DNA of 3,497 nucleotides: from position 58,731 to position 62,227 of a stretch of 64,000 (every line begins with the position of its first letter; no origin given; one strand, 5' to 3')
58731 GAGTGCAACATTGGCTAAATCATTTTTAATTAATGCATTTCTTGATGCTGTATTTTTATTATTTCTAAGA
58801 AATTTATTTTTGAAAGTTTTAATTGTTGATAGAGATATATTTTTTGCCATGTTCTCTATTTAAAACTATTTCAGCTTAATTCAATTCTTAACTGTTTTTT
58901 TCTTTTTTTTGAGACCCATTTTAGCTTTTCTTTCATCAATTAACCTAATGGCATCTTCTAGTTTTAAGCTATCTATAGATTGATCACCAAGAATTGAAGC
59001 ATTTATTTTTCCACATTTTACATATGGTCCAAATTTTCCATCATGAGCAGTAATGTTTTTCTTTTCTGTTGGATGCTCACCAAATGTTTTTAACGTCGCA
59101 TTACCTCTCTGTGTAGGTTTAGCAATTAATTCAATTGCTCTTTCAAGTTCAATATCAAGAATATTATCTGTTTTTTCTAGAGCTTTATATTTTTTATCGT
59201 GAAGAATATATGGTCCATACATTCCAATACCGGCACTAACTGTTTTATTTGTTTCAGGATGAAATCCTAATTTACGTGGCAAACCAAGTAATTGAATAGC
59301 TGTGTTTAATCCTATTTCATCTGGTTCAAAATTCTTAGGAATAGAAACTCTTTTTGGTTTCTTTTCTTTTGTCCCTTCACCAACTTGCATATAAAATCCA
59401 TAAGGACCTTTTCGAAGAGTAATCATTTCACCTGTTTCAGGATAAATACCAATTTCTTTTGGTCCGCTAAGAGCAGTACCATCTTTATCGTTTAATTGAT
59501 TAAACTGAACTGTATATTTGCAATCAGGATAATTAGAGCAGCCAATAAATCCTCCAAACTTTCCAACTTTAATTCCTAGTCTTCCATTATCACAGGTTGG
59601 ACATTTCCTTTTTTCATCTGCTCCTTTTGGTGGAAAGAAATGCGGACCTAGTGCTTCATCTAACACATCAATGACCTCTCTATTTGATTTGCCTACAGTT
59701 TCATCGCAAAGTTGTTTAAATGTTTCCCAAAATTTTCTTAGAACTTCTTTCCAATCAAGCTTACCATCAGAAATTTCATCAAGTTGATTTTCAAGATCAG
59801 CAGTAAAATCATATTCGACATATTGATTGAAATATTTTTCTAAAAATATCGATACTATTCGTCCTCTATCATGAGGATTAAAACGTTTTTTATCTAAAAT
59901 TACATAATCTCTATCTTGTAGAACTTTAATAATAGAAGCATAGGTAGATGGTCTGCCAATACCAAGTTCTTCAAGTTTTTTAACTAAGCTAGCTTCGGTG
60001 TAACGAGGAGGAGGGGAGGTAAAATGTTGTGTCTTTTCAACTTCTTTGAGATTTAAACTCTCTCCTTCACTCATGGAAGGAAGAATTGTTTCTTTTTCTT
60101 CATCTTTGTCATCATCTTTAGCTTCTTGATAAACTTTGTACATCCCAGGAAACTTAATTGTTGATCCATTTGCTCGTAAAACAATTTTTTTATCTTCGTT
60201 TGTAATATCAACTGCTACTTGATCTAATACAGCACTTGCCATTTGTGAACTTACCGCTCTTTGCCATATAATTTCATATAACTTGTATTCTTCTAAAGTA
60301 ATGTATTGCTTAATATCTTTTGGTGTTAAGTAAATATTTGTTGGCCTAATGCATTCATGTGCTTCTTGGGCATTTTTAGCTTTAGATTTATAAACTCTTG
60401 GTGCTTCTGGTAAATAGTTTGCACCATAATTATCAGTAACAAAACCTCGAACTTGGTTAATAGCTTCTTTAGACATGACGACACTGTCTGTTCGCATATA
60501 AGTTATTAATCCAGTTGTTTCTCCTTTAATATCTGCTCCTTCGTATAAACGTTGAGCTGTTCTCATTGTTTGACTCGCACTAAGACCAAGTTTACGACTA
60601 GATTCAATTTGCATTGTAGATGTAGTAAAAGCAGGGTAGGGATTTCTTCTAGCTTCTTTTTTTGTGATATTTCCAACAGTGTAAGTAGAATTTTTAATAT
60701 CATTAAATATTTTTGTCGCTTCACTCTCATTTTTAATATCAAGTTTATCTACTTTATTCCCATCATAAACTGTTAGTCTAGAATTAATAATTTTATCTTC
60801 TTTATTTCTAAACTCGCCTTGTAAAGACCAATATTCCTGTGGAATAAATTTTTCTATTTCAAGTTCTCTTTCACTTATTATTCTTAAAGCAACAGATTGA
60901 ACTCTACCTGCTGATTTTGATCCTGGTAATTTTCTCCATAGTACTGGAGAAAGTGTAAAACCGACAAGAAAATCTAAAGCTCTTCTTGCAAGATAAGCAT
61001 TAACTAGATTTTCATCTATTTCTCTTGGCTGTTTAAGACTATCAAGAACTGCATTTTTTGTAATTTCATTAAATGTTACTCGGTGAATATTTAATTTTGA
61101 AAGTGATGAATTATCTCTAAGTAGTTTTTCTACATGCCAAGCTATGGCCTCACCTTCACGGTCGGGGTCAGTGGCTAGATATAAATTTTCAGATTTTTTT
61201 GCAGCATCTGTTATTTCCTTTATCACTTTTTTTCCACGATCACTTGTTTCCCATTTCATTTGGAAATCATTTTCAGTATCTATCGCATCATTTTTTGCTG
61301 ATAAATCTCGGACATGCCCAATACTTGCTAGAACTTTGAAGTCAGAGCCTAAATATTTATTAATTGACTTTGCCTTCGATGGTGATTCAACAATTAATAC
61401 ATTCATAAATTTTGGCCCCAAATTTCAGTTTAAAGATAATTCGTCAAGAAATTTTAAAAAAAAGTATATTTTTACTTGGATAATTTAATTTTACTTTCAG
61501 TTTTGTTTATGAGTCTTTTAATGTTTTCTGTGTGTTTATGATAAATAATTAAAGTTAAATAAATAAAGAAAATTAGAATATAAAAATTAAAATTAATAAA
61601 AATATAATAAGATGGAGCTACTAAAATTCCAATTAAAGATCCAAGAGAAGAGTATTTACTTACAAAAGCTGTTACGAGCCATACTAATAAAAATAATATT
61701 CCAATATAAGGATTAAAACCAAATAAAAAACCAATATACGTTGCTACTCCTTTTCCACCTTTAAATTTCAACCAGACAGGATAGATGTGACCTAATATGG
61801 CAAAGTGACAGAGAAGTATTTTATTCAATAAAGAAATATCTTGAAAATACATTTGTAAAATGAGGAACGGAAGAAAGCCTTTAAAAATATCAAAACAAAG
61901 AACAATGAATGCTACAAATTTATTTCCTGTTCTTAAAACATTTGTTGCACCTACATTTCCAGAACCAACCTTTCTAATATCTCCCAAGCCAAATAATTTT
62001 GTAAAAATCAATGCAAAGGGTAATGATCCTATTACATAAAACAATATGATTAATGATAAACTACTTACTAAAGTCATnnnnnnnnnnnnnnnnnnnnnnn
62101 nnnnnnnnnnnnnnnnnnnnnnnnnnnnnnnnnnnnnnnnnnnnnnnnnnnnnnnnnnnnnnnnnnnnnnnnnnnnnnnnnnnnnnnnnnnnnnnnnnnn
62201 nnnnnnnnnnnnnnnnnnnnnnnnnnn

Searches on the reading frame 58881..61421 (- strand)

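Call 52: search_protein_families(library=pfam, proteins=[window:58881-61421:-])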
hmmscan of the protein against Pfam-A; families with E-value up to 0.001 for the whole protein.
window:58881-61421:- (846 aa): 4 families
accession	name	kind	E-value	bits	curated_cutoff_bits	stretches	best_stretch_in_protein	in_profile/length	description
PF01131.25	Topoisom_bac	-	5.9e-124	414.6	35.1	1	135-561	2-410/411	DNA topoisomerase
PF13368.11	Toprim_C_rpt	-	1.7e-47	159.6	22.3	3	721-774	1-54/57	Topoisomerase C-terminal repeat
PF01751.28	Toprim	-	3.4e-20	72.5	23.1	1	8-120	2-96/96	Toprim domain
PF01396.24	Zn_ribbon_Top1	-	1.1e-12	47.9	32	1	605-641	2-37/39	Topoisomerase DNA binding C4 zinc finger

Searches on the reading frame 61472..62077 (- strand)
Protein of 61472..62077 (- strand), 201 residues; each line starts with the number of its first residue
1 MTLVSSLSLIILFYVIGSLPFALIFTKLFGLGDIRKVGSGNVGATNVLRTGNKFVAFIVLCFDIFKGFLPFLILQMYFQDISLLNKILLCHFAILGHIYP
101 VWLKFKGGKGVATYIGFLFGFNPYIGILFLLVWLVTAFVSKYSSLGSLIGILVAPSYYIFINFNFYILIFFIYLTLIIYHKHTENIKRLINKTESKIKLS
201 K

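Call 52: search_protein_families(library=pfam, proteins=[window:61472-62077:-])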
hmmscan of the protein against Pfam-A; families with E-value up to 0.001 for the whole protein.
window:61472-62077:- (201 aa): 1 family
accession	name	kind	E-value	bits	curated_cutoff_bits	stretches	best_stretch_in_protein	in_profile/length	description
PF02660.20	G3P_acyltransf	-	3.3e-50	170.8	24.1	1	13-189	2-164/164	Glycerol-3-phosphate acyltransferase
